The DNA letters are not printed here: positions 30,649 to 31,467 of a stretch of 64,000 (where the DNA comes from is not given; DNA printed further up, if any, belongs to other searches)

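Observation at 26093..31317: Accessory cluster of secreted Cys-rich proteins plus CPVC membrane protein, transcribed co-directionally right behind dnaE-rsmH and flanked by an XRE regulator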

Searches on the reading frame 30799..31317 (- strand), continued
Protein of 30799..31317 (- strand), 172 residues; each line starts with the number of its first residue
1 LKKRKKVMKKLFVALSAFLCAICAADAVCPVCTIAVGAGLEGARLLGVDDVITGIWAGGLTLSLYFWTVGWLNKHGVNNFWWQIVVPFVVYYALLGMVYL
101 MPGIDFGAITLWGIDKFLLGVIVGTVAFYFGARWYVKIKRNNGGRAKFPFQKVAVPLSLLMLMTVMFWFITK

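Call 39: find_related_loci(query=A3, collection=genome_contigs, flank=10000)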
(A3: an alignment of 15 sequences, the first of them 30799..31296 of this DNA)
Query A3 (165 aa) in genome_contigs; peptide patterns used: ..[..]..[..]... (x = any residue, [..] = any of these).
357 stretches matched a pattern; 348 encode a relative of the query (tblastn E <= 1e-3); the best 80 are kept; 80 distinct loci.
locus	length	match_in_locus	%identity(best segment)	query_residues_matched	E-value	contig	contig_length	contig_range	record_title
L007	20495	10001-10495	93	1-165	3e-99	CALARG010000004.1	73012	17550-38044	MAG TPA_asm: uncultured Alphaproteobacteria bacterium isolate SRR6425825_bin.15_CONCOCT_v1.1_MAG genome assembly, contig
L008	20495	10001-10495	76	1-165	1e-80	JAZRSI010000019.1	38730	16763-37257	MAG: Candidatus Enterousia sp. isolate T1900045347_YK20190037.MAGScoT_cleanbin_000032 SGB_6723_k141_1776824, whole genom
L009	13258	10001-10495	76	1-165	7e-80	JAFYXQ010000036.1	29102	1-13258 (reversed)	MAG: Alphaproteobacteria bacterium isolate RGIG7515 Water_buffalos_Colon.Co__c1416145, whole genome shotgun sequence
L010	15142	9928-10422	75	1-165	2e-78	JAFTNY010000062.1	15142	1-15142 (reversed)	MAG: Alphaproteobacteria bacterium isolate RGIG3991 Roe_deer_Cecum-4__c456579, whole genome shotgun sequence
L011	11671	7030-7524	73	1-165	4e-78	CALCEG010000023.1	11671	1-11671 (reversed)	MAG TPA_asm: uncultured Alphaproteobacteria bacterium isolate SRR6425765_bin.98_CONCOCT_v1.1_MAG genome assembly, contig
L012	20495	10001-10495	72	1-165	7e-78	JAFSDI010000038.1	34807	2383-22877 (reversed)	MAG: Alphaproteobacteria bacterium isolate RGIG3039 Goat_Rectum-4__c790737, whole genome shotgun sequence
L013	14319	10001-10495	72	1-165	9e-78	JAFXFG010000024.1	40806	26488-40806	MAG: Alphaproteobacteria bacterium isolate RGIG6362 Sheep_Rectum-4__c452186, whole genome shotgun sequence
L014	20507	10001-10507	74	1-165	1e-77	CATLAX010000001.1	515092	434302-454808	MAG TPA_asm: uncultured Alphaproteobacteria bacterium isolate MGG05853_1680015463 genome assembly, contig: ERR3199562_4,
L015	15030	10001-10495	73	1-165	1e-77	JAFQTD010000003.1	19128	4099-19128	MAG: Alphaproteobacteria bacterium isolate RGIG2127 Goat_Colon-5__c10873, whole genome shotgun sequence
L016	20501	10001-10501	75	2-165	2e-77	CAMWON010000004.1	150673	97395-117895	MAG TPA_asm: uncultured Alphaproteobacteria bacterium isolate SRR14411251_bin.18_metawrap_v1.3_MAG genome assembly, cont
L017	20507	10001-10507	74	1-165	4e-77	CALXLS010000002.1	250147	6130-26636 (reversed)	MAG: uncultured Alphaproteobacteria bacterium isolate BRZ_DL__bin85 genome assembly, contig: BRZ_DL__NODE_35_length_2501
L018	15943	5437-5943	76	1-165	5e-77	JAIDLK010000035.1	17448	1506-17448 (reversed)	MAG: Alphaproteobacteria bacterium isolate SC0338_S5_7 SC0338_S5_7_contig_35, whole genome shotgun sequence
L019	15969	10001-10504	73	1-164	1e-76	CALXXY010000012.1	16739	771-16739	MAG: uncultured Alphaproteobacteria bacterium isolate BRZ_PP__bin55 genome assembly, contig: BRZ_PP__NODE_3258_length_16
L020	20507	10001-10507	74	1-165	1e-76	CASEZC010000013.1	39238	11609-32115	uncultured proteobacterium isolate Batch6_idba_bin.201 genome assembly, contig: Batch6_idba_bin.201.fa_k87_7357539, whol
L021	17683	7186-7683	74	1-165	2e-76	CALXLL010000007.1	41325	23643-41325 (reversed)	MAG: uncultured Alphaproteobacteria bacterium isolate BRZ_E__bin176 genome assembly, contig: BRZ_E__NODE_1775_length_413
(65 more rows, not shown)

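Call 48: predict_structure(alignment_id=A2)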
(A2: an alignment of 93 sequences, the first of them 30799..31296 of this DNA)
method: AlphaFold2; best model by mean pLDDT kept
length: 165 residues; sequences in the alignment: 93
mean_pLDDT: 88.9   pTM: 0.78
mean pLDDT of the five models: 88.9, 88.8, 88.7, 86.8, 85.9
residues with pLDDT >= 90: 104; 70-90: 53; 50-70: 8; < 50: 0
segments of 3 or more residues with pLDDT < 50: none
pLDDT, mean of each block of 10 residues (from residue 1): 87 69 82 85 91 92 93 93 90 77 86 95 96 96 93 95 90
secondary structure, 60 per line:
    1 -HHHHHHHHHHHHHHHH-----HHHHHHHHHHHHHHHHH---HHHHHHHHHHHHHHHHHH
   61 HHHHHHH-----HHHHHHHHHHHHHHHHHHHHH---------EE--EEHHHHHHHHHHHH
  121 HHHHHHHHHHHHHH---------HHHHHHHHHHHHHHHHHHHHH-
elements in order: H2-17 H23-39 H43-67 H73-93 H109-134 H144-164

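Call 50: search_solved_structures(query=A2, max_evalue=10)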
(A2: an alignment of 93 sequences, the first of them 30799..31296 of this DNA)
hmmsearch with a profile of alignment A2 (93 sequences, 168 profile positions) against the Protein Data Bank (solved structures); distinct sequences matched with E-value up to 10: 0.

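Call 58: find_homologous_proteins(query=L004:2473-3051:+)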
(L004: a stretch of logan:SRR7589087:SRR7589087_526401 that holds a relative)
Query L004:2473-3051:+ (193 aa): 7999 proteins with E <= 0.001 among 8000 candidates; the best 120 are listed.
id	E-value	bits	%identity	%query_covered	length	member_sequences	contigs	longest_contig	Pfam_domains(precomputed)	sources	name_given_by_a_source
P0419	3.0e-119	413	100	100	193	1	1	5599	-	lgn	-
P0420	4.9e-102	357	85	100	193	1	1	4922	-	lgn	-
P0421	5.1e-102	357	85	100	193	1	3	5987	-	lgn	-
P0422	7.5e-102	357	85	100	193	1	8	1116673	-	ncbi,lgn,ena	-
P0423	2.9e-100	352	86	100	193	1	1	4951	-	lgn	-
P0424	1.4e-85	304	75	100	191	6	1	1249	-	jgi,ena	jgi:hypothetical protein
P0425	3.9e-83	296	74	97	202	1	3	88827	-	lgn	-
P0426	6.1e-83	295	75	100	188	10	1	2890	-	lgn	-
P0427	1.5e-82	294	74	97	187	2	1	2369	-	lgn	-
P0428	1.2e-81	291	73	97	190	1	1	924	-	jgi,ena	-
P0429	1.6e-81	290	72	97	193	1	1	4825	-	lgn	-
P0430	3.6e-81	289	71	98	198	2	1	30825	-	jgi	jgi:hypothetical protein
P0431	1.7e-79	284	70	97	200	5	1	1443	-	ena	-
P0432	6.3e-79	282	69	99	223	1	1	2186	-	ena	-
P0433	2.3e-78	280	70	97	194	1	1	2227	-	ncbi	-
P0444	5.7e-73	263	64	100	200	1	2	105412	-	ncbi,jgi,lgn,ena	ncbi:MAG: hypothetical protein WC858_02065 [Parcubacteria group bacterium]|jgi:hypothetical protein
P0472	4.7e-70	253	64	96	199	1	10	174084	-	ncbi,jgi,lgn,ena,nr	ncbi:MAG TPA: hypothetical protein P5262_01840 [Candidatus Moranbacteria bacterium]|nr:hypothetical 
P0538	2.8e-67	244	64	99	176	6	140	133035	-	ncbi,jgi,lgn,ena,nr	ncbi:MAG: hypothetical protein PHO04_00470 [Candidatus Pacebacteria bacterium]|jgi:hypothetical prot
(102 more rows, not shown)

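Call 66: find_encoding_contigs(protein=P0538, flank=5000, max_places=2)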
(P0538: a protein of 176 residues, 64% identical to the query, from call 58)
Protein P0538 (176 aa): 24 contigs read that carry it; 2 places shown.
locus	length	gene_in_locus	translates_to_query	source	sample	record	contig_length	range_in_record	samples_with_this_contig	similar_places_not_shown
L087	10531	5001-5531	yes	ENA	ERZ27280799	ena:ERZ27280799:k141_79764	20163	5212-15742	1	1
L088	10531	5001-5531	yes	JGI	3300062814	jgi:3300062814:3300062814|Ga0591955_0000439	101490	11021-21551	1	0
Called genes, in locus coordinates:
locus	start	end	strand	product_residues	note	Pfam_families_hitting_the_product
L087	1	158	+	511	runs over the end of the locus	PF02463:SMC_N, PF13175:AAA_15, PF13514:AAA_27 (weak), PF00005:ABC_tran (weak), PF13175:AAA_15, PF13304:AAA_21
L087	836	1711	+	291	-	PF00561:Abhydrolase_1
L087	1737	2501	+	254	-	PF12146:Hydrolase_4 (weak)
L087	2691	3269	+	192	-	PF00081:Sod_Fe_N, PF02777:Sod_Fe_C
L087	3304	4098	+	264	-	PF13739:PdaC, PF11738:DUF3298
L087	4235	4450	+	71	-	-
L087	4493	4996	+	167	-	-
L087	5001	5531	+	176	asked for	-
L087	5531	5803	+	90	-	PF02001:DUF134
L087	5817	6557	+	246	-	PF00106:adh_short, PF08659:KR, PF23441:SDR, PF13561:adh_short_C2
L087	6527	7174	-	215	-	PF03006:HlyIII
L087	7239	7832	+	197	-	-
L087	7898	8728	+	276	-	PF18920:DUF5671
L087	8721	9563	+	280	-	-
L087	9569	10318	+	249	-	PF04402:SIMPL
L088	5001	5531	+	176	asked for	-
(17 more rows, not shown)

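Call 67: find_encoding_contigs(protein=P0472, flank=5000, max_places=2)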
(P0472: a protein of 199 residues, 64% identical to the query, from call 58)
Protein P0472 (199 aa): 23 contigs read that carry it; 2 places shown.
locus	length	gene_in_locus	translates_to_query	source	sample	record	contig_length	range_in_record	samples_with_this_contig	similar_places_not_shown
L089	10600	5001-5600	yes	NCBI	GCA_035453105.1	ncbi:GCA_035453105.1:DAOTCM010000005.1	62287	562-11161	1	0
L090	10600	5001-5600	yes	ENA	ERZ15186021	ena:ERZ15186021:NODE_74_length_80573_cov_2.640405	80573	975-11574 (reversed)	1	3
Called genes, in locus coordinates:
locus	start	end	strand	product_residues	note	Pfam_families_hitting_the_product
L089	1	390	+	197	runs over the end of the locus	-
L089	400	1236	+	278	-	PF00239:Resolvase, PF07508:Recombinase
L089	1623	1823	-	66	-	-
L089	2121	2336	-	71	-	-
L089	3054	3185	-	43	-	-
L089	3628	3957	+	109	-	PF00076:RRM_1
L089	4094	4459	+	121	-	-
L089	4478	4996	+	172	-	-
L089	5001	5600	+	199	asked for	-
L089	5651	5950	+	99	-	-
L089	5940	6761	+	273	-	-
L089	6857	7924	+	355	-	PF01820:Dala_Dala_lig_N, PF01071:GARS_A, PF02655:ATP-grasp_3, PF02786:CPSase_L_D2, PF08443:RimK, PF02222:ATP-grasp, PF07478:Dala_Dala_lig_C, PF13535:ATP-grasp_4 (weak)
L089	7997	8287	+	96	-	PF18898:DUF5654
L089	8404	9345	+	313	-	PF07602:DUF1565 (faint), PF22842:Pel9A-like_beta_helix, PF05048:NosD, PF13229:Beta_helix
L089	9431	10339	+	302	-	PF01790:LGT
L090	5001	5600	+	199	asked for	-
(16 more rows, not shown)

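Call 68: find_encoding_contigs(protein=P0444, flank=5000, max_places=2)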
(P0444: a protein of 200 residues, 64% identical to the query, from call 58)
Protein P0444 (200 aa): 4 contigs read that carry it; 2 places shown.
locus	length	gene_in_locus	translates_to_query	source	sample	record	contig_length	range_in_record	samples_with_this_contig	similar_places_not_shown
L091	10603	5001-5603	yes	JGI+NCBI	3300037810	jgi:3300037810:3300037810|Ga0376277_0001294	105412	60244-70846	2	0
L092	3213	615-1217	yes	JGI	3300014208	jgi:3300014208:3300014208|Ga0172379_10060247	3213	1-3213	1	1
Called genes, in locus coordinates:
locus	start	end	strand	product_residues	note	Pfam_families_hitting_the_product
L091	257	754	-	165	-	-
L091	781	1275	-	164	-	-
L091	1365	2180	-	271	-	-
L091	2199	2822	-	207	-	-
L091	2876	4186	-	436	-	-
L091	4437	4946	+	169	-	-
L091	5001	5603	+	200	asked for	-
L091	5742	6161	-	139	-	-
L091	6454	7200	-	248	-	-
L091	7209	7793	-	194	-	PF04542:Sigma70_r2, PF08281:Sigma70_r4_2, PF04545:Sigma70_r4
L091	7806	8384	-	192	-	-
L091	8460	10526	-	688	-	PF09826:Beta_propel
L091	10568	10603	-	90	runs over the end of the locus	PF18905:DUF5661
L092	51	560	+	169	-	-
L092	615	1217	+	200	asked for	-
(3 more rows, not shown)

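Call 71: list_cluster_members(proteins=[P0270, P0273, P0278, P0285, P0292, P0311, P0337, P0379, P0399, P0415])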
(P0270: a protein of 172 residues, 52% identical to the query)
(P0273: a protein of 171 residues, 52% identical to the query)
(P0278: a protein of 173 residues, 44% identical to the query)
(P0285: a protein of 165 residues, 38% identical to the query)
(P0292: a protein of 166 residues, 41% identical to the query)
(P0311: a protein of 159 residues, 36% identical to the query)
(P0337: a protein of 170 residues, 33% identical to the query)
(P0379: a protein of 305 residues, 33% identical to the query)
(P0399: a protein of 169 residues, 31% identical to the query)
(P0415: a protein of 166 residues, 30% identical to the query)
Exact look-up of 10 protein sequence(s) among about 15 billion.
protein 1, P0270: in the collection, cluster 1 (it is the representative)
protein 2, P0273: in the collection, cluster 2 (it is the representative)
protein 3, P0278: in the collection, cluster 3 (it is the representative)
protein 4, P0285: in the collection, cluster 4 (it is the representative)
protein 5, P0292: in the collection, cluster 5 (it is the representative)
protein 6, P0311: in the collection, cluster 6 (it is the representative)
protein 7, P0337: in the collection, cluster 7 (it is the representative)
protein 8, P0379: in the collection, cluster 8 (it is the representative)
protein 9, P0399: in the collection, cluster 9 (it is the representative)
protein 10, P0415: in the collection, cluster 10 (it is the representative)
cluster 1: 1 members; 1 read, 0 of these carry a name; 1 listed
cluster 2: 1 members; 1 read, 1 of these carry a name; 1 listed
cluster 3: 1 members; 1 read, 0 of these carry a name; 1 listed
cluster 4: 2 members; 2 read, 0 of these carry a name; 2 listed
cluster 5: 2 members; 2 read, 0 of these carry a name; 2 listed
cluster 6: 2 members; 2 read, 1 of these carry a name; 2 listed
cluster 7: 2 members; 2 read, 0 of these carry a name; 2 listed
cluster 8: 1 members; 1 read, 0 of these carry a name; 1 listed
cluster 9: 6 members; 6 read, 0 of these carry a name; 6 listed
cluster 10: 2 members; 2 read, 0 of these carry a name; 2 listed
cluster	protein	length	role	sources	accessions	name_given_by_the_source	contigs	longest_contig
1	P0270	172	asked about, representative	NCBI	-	-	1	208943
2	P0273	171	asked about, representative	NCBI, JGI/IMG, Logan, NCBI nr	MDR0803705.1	MAG: hypothetical protein LBO08_01270 [Rickettsiales bacterium] | hypothetical protein | hypothetical protein [Rickettsiales bacterium]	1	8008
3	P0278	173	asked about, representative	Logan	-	-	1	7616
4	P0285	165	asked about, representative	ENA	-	-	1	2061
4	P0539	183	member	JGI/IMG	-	-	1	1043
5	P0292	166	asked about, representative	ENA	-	-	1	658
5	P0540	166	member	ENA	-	-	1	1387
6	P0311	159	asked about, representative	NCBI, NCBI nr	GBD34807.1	hypothetical protein HRbin35_00558 [bacterium HR35]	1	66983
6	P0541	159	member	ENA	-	-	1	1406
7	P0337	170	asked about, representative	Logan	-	-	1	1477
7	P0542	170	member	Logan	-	-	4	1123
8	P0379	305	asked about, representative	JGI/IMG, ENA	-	-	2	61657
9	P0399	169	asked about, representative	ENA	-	-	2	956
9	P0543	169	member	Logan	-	-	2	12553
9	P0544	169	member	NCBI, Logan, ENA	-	-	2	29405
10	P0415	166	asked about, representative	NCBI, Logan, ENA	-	-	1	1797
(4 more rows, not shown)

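Call 75: search_solved_structures(query=A5, max_evalue=10)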
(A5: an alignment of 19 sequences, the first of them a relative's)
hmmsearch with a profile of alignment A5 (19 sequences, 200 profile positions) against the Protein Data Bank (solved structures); distinct sequences matched with E-value up to 10: 2.
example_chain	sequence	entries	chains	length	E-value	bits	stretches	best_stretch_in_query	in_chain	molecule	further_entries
8qah_A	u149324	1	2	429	0.28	14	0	93-127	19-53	sc-CC-8-58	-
6y07_A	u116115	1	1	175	0.78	12.6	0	3-37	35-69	sohair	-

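Call 78: find_encoding_contigs(protein=P0379, flank=5000, max_places=2)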
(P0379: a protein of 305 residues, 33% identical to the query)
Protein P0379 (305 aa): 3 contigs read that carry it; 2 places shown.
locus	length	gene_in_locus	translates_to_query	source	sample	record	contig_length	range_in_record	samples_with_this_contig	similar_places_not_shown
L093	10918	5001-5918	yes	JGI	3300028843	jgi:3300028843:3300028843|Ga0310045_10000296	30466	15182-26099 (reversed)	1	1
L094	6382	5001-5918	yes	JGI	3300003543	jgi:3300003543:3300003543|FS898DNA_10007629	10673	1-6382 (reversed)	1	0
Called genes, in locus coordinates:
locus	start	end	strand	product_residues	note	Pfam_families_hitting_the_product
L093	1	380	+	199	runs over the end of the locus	PF01728:FtsJ, PF13847:Methyltransf_31, PF13649:Methyltransf_25 (weak)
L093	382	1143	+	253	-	PF03602:Cons_hypoth95, PF05175:MTS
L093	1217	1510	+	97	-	PF00708:Acylphosphatase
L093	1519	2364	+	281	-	PF00565:SNase, PF00932:LTD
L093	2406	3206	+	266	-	PF05990:DUF900 (weak), PF12146:Hydrolase_4, PF00561:Abhydrolase_1, PF12697:Abhydrolase_6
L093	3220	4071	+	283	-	PF22357:AF1548-like_C (weak)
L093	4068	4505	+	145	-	-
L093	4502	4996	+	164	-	PF03773:ArsP_1 (weak)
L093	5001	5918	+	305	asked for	PF02579:Nitro_FeMo-Co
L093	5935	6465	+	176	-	-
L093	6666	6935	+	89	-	PF01783:Ribosomal_L32p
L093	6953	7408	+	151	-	PF01029:NusB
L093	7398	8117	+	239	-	PF22935:RM44_endonuclase, PF14622:Ribonucleas_3_3, PF00636:Ribonuclease_3, PF00035:dsrm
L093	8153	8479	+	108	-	PF00886:Ribosomal_S16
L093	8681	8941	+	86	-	PF01541:GIY-YIG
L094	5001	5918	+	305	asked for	PF02579:Nitro_FeMo-Co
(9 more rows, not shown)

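Call 84: search_solved_structures(query=A6, max_evalue=1)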
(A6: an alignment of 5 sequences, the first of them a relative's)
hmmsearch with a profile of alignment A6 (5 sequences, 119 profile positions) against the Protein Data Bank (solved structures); distinct sequences matched with E-value up to 1: 88 (the best 60 are shown).
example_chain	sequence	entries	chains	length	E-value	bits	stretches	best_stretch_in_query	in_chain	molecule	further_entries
7c10_A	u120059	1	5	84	1.3e-05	28.3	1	24-75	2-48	Glutaredoxin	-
2v6o_A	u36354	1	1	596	0.00056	23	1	23-54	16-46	THIOREDOXIN GLUTATHIONE REDUCTASE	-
8pdd_A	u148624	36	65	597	0.00057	23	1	23-54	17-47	Thioredoxin glutathione reductase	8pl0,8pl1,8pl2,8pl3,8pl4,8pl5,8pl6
2x8c_A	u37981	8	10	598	0.00057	23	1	23-54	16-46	THIOREDOXIN GLUTATHIONE REDUCTASE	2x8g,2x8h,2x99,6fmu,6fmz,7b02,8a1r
3h4k_A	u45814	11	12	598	0.00057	23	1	23-54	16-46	Thioredoxin glutathione reductase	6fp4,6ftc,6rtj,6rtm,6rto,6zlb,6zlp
7c12_A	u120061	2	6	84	0.00071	22.7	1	24-75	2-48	Glutaredoxin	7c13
3fry_A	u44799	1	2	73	0.0036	20.4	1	27-80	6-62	Probable copper-exporting P-type ATPase A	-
2kyz_A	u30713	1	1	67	0.0057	19.8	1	29-79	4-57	Heavy metal binding protein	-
3uiw_A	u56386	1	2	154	0.0088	19.2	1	21-101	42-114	Glutaredoxin 2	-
1jhb_A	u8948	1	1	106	0.011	18.8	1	26-97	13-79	GLUTAREDOXIN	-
4rqr_A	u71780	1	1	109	0.012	18.7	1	26-97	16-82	Glutaredoxin-1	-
1kte_A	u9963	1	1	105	0.02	18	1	26-97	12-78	THIOLTRANSFERASE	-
3hz4_A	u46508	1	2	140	0.023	17.8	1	27-49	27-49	Thioredoxin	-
4la1_A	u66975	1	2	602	0.027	17.6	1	21-54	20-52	Thioredoxin glutathione reductase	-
1fo5_A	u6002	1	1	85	0.027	17.6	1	27-68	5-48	THIOREDOXIN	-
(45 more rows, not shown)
